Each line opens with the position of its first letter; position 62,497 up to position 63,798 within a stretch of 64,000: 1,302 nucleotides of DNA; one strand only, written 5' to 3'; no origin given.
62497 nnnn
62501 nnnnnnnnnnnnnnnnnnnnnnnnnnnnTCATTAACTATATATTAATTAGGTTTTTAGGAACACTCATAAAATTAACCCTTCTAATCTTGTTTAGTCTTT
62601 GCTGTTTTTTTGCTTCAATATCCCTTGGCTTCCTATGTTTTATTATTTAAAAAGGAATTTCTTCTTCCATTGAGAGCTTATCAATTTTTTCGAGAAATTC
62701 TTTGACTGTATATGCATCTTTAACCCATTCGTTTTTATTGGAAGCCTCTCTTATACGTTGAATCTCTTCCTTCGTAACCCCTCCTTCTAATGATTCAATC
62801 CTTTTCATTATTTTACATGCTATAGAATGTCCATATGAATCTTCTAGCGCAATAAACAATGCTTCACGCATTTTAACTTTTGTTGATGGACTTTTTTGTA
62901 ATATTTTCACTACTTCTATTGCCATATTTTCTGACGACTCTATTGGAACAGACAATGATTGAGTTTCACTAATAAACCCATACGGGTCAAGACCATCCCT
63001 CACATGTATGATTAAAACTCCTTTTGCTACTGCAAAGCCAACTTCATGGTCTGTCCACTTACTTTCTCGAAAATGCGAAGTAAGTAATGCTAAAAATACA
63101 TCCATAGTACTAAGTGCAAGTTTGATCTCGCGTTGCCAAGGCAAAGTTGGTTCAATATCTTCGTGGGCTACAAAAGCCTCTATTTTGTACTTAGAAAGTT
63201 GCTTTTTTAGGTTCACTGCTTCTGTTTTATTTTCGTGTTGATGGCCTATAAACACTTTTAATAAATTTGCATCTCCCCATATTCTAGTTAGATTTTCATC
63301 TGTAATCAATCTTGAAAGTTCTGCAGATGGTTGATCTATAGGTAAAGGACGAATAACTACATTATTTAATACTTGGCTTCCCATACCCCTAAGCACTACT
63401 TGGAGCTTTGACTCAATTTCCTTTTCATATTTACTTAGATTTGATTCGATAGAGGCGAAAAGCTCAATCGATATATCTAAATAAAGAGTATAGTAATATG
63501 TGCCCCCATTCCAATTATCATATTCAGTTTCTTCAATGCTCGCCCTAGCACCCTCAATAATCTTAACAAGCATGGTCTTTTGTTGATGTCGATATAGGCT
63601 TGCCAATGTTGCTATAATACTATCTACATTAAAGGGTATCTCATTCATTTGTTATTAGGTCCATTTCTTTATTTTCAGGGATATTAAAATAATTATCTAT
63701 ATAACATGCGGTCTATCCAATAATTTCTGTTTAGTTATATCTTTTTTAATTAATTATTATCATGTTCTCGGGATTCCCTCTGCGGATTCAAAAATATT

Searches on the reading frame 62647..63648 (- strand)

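Call 14: search_protein_families(library=pfam, proteins=[window:62647-63648:-], max_evalue=0.01)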
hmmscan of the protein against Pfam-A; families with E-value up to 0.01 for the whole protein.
window:62647-63648:- (333 aa): 3 families
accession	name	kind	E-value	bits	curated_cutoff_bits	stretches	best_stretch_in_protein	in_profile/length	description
PF13676.11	TIR_2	-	1.9e-12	48.2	28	1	132-217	1-90/122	TIR domain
PF08937.16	ThsB_TIR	-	0.0058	17.4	21.2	0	133-217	1-94/100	Thoeris protein ThsB, TIR-like domain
PF01582.25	TIR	-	0.0089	16.3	21.3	0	137-203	11-77/179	TIR domain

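Call 32: search_protein_families(library=padloc, proteins=[window:62647-63648:-], max_evalue=0.001)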
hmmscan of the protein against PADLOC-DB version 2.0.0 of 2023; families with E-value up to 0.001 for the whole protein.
window:62647-63648:- (333 aa): 6 families
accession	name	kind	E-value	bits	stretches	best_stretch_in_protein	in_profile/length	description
PDLC00434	ThsB1|ThsB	-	2.1e-08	31.7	1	131-245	140-252/396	TIR-like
PDLC00419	ThsB1|ThsB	-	6.4e-07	27.3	1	130-209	28-111/165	TIR-like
PDLC00423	ThsB1|ThsB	-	1.3e-05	23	1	130-209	36-120/190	TIR-like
PDLC00436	ThsB1|ThsB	-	0.00032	18.3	0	127-208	33-118/183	TIR-like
PDLC02962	RT-TIR_XII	-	0.00036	17.5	1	118-211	334-428/478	single gene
PDLC02012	SAVED5--SAVED_TIR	-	0.00096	16.3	0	131-202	15-87/404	-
